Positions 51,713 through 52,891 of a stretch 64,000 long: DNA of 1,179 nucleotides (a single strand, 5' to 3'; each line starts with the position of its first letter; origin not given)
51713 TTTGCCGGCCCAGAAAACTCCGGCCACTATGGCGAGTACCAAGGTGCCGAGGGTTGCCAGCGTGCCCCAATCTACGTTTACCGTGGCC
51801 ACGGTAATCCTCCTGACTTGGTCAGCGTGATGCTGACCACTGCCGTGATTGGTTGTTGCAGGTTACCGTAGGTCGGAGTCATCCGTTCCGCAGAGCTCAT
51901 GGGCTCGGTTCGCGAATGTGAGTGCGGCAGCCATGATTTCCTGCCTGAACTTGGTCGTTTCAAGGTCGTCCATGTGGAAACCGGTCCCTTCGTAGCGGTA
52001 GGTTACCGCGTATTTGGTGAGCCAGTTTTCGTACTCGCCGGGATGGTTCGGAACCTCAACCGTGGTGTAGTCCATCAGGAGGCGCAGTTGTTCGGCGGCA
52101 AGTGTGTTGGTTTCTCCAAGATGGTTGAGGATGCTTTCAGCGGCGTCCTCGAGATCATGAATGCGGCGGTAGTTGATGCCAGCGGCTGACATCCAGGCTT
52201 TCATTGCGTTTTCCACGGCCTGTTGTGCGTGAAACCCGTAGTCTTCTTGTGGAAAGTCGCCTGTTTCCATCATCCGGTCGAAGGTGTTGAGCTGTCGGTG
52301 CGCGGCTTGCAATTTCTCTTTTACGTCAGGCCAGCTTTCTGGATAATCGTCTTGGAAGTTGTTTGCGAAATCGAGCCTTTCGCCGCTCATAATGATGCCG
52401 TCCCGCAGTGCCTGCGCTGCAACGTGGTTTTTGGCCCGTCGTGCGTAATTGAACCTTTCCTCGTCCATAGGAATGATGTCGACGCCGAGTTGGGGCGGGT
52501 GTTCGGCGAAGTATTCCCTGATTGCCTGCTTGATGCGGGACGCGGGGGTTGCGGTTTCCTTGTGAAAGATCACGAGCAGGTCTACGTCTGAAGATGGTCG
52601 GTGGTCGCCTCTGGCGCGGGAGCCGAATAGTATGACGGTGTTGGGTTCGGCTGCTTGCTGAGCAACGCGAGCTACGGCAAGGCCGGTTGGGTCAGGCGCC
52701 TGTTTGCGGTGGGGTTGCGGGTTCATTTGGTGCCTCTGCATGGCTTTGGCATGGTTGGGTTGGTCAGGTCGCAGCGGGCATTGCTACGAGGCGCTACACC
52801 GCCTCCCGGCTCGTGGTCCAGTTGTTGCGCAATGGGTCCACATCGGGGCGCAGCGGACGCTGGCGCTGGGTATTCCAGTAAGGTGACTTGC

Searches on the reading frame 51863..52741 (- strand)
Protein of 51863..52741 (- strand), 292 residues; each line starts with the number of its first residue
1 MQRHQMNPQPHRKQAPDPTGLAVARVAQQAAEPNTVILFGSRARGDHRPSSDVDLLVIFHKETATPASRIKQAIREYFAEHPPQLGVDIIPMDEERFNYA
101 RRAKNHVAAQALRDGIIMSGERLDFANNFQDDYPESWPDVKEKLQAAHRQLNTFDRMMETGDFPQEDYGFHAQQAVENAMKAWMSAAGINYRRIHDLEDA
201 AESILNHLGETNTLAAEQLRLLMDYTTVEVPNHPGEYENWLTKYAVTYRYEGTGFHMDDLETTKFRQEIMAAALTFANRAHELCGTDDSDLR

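Call 5: search_protein_families(library=pfam, proteins=[window:51863-52741:-], max_evalue=1)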
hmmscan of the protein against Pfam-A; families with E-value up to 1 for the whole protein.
window:51863-52741:- (292 aa): 6 families
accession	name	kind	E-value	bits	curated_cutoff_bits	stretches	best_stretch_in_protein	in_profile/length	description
PF01909.29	NTP_transf_2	-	8.7e-12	45.7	21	1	33-101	14-83/93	Nucleotidyltransferase domain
PF05168.19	HEPN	-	1.5e-10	41.7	22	1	142-278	3-108/117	HEPN domain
PF18765.7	Polbeta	-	4e-10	40.2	26.9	1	25-77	5-58/93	Polymerase beta, Nucleotidyltransferase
PF22600.2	MTPAP-like_central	-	0.0045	17.5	27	1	23-71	29-77/139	Poly(A) RNA polymerase, mitochondrial-like, central palm domain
PF03445.19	DUF294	-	0.0049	17.2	21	1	23-78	40-94/138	Putative nucleotidyltransferase DUF294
PF08843.17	AbiEii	-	0.06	13.7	22.5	1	44-86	27-64/238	Nucleotidyl transferase AbiEii toxin, Type IV TA system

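Call 6: search_protein_families(library=padloc, proteins=[window:51863-52741:-], max_evalue=1)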
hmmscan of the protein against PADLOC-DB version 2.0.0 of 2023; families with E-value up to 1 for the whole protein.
window:51863-52741:- (292 aa): 12 families
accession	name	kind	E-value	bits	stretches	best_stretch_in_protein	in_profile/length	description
PDLC04903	PDC-S09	-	8e-12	43.4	1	35-116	28-106/108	-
PDLC04907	PDC-S09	-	3.5e-10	38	1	24-65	19-59/114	-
PDLC04902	PDC-S09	-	2.1e-08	32.4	1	34-74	22-64/97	-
PDLC04904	PDC-S09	-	4.8e-08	31.2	1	34-70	26-61/104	-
PDLC04906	PDC-S09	-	6.1e-07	27.7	1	35-78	26-71/98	-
PDLC04368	PDC-M05A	-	0.00018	19.4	1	32-61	106-135/201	-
PDLC04905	PDC-S09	-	0.0003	19.1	1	34-64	22-53/101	-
PDLC04369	PDC-M05A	-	0.00066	17.4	1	34-61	104-131/201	-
PDLC04778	PDC-M70A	-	0.0032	14.8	1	26-80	40-94/355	-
PDLC00769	Cyclase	-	0.0072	13.8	1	35-72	45-87/261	oligonucleotide-cyclase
PDLC00136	GajB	-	0.011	12.6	1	132-226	105-189/570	UrvD helicase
PDLC00823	Cyclase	-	0.026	12.2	1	27-73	37-84/285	oligonucleotide-cyclase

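Call 7: search_protein_families(library=ncbifam, proteins=[window:51863-52741:-], max_evalue=1)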
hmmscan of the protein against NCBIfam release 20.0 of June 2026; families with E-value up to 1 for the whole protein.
window:51863-52741:- (292 aa): 8 families
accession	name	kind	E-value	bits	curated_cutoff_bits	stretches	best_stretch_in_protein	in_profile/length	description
NF047752.1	MntA_antitoxin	equivalog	1.3e-10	41.1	60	1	29-129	3-91/106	type VII toxin-antitoxin system MntA family adenylyltransferase antitoxin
NF051895.1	anti_phage_HalB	equivalog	3.9e-08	33.1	190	1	36-73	2-37/211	anti-phage Hailong system nucleotidyltransferase HalB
NF012212.1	ANT_9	subfamily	0.0013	18.1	340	1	35-68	23-56/249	aminoglycoside nucleotidyltransferase ANT(9)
NF010309.0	PRK13746.1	subfamily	0.0024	17.2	193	1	34-62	29-57/263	aminoglycoside adenylyltransferase family protein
NF045909.1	ANT_9_Ic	equivalog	0.0047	16.2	505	1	34-68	28-62/259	aminoglycoside nucleotidyltransferase ANT(9)-Ic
NF012157.0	ANT_3pp_I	equivalog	0.095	12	375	1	34-60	23-49/256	AadA family aminoglycoside 3''-O-nucleotidyltransferase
TIGR04307.1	ProTailRpt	repeat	0.11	12.6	40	1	224-236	11-23/23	proline-rich tandem repeat surface protein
NF004531.0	PRK05878.1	equivalog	0.12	11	456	1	147-201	140-194/534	pyruvate, phosphate dikinase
